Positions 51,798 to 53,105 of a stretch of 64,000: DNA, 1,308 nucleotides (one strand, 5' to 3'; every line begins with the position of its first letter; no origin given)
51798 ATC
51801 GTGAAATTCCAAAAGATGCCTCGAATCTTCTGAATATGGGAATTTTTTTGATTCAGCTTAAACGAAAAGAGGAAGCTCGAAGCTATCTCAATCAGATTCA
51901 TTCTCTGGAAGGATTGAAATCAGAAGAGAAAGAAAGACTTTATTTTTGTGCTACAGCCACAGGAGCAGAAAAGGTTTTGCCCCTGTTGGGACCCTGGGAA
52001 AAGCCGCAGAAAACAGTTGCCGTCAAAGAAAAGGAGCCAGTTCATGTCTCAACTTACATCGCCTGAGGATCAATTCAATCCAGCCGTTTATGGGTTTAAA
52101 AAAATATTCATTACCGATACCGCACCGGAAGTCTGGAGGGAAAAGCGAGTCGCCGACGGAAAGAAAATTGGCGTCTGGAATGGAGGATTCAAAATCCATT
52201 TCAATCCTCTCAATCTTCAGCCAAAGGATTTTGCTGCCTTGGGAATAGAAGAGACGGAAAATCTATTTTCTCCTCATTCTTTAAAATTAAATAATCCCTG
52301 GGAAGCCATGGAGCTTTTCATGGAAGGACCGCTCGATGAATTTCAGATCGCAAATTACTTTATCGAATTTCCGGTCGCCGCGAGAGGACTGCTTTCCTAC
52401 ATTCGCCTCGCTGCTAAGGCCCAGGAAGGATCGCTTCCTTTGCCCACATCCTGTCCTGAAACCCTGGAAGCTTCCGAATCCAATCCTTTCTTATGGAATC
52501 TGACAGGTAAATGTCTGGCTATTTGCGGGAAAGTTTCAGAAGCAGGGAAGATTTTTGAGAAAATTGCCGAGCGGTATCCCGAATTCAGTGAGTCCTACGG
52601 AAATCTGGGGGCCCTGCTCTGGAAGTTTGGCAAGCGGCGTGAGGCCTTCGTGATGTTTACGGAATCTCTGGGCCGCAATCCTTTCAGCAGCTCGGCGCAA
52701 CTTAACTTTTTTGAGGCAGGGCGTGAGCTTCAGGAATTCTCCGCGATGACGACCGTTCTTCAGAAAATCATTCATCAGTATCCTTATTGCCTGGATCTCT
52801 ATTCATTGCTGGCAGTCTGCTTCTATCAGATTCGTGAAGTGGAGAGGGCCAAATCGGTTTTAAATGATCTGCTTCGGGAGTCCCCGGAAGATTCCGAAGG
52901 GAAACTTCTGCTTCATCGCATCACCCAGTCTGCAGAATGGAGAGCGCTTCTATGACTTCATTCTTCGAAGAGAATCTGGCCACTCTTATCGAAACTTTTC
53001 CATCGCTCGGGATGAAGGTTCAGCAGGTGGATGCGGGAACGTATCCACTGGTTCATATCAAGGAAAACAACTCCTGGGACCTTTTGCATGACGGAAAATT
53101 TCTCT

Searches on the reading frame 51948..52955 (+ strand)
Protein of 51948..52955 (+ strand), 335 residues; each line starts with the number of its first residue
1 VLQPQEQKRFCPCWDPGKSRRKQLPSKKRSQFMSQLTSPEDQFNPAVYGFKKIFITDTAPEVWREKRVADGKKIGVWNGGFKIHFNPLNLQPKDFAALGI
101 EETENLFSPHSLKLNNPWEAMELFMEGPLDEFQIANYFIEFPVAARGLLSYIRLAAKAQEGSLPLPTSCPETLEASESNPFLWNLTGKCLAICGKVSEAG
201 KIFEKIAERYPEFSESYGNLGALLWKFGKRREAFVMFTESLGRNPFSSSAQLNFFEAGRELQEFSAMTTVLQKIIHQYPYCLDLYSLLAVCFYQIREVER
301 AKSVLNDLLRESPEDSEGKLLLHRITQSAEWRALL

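Call 33: search_protein_families(library=pfam, proteins=[window:51948-52955:+], max_evalue=0.0001)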
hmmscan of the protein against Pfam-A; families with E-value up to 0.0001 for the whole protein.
window:51948-52955:+ (335 aa): 5 families
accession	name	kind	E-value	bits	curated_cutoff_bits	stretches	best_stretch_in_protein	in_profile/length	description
PF14559.12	TPR_19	-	1.4e-09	38.6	25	1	270-322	13-65/68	Tetratricopeptide repeat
PF13428.12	TPR_14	-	5e-07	30.2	23.5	0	284-323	3-42/44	Tetratricopeptide repeat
PF13174.12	TPR_6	-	1.2e-06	29.3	26.3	0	287-314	5-32/33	Tetratricopeptide repeat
PF07719.23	TPR_2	-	3.8e-05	23.9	27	0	181-212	2-33/34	Tetratricopeptide repeat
PF13431.12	TPR_17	-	5.2e-05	23.6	24.4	0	203-224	2-23/34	Tetratricopeptide repeat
